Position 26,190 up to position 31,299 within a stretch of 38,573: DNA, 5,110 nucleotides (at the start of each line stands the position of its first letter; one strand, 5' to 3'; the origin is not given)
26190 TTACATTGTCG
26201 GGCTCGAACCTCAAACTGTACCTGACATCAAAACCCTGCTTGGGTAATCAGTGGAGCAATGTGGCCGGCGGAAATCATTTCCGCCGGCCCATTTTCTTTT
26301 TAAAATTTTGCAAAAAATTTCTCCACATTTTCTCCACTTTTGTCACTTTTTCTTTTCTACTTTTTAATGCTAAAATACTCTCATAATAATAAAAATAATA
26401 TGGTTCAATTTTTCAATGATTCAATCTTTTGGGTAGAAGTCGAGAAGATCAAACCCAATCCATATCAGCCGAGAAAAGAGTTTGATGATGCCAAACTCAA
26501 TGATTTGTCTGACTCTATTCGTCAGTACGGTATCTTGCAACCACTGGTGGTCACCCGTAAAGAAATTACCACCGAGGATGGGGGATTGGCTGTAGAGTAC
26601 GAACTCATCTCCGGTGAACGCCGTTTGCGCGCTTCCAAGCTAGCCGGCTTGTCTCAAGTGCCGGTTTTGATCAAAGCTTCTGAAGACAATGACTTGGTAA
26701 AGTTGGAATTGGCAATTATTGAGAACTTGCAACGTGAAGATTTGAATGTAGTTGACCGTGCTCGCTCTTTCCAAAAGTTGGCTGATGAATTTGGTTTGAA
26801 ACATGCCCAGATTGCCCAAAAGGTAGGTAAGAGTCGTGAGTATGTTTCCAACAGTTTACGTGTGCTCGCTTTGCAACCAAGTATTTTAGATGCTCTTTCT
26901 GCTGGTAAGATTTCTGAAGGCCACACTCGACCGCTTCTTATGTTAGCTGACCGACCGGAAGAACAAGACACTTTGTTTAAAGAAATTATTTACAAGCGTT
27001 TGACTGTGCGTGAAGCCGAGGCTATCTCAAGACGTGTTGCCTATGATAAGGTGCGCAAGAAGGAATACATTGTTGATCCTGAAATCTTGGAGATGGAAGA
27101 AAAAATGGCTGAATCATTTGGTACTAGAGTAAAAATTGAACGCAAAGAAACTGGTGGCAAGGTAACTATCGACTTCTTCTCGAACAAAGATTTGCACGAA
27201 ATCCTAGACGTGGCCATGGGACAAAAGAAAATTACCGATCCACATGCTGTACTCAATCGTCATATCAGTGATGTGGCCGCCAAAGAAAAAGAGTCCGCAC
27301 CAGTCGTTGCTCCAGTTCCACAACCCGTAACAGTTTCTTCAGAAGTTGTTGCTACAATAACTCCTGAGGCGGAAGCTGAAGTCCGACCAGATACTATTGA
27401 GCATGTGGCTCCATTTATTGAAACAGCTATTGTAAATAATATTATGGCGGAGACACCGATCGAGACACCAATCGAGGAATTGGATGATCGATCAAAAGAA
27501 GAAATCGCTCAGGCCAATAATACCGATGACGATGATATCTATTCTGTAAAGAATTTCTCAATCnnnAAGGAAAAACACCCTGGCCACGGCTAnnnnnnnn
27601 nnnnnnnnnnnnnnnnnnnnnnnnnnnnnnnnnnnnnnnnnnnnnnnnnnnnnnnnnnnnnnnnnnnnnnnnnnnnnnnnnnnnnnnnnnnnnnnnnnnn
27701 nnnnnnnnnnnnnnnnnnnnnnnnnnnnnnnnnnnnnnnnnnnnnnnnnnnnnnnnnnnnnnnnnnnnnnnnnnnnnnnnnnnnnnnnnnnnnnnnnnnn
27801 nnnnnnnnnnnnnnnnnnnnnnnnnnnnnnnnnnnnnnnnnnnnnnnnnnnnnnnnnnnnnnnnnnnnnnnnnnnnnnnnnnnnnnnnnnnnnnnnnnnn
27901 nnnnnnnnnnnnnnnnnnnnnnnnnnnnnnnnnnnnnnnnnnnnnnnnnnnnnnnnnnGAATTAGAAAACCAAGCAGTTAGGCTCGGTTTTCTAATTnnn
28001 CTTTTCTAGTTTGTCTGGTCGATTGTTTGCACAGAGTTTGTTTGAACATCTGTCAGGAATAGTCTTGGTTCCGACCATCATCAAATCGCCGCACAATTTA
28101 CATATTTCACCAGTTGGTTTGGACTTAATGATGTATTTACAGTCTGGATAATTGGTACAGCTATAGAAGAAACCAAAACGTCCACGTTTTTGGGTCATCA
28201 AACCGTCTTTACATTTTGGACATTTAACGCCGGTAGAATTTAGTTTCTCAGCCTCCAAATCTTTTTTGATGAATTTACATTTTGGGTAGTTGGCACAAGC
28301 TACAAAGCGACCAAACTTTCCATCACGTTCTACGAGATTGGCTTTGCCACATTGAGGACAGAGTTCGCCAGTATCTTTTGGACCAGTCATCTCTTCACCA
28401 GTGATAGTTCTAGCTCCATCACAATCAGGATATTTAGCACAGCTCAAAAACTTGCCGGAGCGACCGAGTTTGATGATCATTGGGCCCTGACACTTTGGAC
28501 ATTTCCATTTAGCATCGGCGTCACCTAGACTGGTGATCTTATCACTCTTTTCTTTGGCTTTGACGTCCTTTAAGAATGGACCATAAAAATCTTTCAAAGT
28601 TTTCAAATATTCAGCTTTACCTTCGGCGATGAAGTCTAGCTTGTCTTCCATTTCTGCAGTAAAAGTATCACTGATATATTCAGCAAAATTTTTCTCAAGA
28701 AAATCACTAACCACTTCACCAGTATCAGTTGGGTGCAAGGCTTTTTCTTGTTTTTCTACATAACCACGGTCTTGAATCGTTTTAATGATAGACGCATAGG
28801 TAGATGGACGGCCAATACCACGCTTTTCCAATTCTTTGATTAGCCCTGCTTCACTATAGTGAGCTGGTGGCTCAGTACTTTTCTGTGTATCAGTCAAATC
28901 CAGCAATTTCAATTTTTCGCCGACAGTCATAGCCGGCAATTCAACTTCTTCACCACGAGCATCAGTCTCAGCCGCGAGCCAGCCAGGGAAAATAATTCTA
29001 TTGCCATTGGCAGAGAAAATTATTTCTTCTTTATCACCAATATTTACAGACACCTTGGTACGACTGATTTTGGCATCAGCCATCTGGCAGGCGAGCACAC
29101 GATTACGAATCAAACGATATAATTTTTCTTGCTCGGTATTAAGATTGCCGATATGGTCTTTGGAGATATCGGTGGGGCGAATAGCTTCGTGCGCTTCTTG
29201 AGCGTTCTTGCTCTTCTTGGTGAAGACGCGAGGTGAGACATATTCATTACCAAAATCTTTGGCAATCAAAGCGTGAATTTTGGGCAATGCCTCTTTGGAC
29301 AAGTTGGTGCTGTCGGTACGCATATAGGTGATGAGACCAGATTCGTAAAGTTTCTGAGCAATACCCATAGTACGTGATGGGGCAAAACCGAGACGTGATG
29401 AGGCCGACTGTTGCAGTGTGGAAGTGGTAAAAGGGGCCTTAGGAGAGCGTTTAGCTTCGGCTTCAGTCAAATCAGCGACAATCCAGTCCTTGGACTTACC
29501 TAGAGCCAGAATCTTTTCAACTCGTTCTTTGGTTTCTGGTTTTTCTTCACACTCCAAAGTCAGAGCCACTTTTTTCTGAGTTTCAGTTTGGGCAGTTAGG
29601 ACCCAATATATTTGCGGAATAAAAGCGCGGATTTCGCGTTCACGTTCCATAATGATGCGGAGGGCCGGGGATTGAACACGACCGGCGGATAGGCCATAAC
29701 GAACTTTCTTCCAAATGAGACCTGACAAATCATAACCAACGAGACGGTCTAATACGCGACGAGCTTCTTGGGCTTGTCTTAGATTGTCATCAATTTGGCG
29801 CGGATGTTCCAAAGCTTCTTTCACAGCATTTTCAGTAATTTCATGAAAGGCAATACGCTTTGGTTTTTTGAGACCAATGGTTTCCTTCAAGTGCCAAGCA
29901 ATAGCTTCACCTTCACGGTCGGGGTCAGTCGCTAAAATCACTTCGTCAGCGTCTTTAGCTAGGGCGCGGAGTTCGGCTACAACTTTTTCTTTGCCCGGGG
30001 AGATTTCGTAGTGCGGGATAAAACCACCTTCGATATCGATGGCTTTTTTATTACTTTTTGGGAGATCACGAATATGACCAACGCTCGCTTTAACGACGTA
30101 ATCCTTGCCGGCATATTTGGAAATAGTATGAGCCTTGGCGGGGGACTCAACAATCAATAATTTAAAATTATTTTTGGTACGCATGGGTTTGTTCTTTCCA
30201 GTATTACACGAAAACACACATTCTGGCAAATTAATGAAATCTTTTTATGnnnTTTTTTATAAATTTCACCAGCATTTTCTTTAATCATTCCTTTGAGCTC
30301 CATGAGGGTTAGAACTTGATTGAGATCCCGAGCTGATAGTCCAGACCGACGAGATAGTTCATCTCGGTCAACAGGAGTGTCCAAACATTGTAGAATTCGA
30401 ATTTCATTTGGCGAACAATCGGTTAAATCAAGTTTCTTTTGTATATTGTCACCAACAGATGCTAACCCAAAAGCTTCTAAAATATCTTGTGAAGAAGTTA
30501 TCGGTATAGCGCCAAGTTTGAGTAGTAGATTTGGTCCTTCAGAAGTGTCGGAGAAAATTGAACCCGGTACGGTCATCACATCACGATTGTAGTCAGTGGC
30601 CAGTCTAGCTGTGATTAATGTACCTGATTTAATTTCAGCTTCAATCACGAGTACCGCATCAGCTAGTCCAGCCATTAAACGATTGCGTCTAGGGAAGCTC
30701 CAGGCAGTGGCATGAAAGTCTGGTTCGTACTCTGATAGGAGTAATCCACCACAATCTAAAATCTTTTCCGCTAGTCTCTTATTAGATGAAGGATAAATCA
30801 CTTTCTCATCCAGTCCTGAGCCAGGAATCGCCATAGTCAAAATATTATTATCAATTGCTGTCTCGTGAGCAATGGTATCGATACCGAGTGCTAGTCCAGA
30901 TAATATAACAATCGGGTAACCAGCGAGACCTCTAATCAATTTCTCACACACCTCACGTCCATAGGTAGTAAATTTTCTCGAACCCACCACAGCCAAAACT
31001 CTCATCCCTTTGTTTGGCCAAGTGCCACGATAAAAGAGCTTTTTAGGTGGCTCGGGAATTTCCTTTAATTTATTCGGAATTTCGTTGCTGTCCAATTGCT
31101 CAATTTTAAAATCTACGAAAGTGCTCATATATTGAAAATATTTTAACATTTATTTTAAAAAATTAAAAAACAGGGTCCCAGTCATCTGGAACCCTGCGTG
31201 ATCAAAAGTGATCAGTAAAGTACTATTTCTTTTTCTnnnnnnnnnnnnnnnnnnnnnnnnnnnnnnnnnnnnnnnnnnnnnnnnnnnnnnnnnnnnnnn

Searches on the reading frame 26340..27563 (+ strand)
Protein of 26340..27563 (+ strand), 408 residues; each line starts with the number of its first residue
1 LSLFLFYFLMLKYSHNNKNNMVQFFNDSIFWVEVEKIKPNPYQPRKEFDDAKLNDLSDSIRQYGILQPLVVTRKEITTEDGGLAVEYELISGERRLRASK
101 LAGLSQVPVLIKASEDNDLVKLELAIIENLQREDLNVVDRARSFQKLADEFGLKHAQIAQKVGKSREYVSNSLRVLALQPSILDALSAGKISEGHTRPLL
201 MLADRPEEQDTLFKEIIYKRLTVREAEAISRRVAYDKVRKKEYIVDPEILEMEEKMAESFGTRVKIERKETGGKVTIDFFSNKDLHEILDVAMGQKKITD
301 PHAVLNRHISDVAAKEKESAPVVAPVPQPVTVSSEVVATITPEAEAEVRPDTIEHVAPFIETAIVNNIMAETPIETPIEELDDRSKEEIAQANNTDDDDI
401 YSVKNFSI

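Call 69: search_protein_families(library=pfam, proteins=[window:26340-27563:+], max_evalue=0.001)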
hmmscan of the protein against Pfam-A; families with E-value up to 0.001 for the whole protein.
window:26340-27563:+ (408 aa): 3 families
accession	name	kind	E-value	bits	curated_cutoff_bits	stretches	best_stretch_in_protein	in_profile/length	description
PF17762.8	HTH_ParB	-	1.3e-29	102.7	22.6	1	133-232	1-99/102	ParB HTH domain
PF02195.25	ParB_N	-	8.5e-28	96.7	26.3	1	31-131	5-95/95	ParB N-terminal domain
PF23552.2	ParB_C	-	2.3e-08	33.8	23.8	1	246-290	2-47/50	ParB dimerisation domain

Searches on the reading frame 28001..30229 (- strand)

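Call 69: search_protein_families(library=pfam, proteins=[window:28001-30229:-], max_evalue=0.001)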
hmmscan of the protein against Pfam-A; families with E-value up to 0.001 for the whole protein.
window:28001-30229:- (743 aa): 5 families
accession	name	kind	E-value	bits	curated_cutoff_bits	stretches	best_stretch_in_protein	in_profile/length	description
PF01131.25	Topoisom_bac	-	4.1e-125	418.4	35.1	1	146-544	2-409/411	DNA topoisomerase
PF01396.24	Zn_ribbon_Top1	-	5.4e-39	132.1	32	3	622-657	2-36/39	Topoisomerase DNA binding C4 zinc finger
PF01751.28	Toprim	-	1.2e-22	80.3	23.1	1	24-131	2-96/96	Toprim domain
PF13662.12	Toprim_4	-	4.8e-05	23.9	25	1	68-118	28-74/85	Toprim domain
PF25164.1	CoiA_N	-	0.00048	20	26.3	0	566-590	10-33/50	Competence protein CoiA, N-terminal domain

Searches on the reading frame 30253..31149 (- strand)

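Call 69: search_protein_families(library=pfam, proteins=[window:30253-31149:-], max_evalue=0.001)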
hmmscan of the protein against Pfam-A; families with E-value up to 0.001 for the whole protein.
window:30253-31149:- (299 aa): 2 families
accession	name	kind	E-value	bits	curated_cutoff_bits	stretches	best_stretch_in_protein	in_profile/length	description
PF02481.21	DNA_processg_A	-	8.5e-66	221.6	29.6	1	14-218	7-211/212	DNA recombination-mediator protein A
PF17782.7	DprA_WH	-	2.5e-10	40.7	22.9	1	246-294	11-60/61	DprA winged helix domain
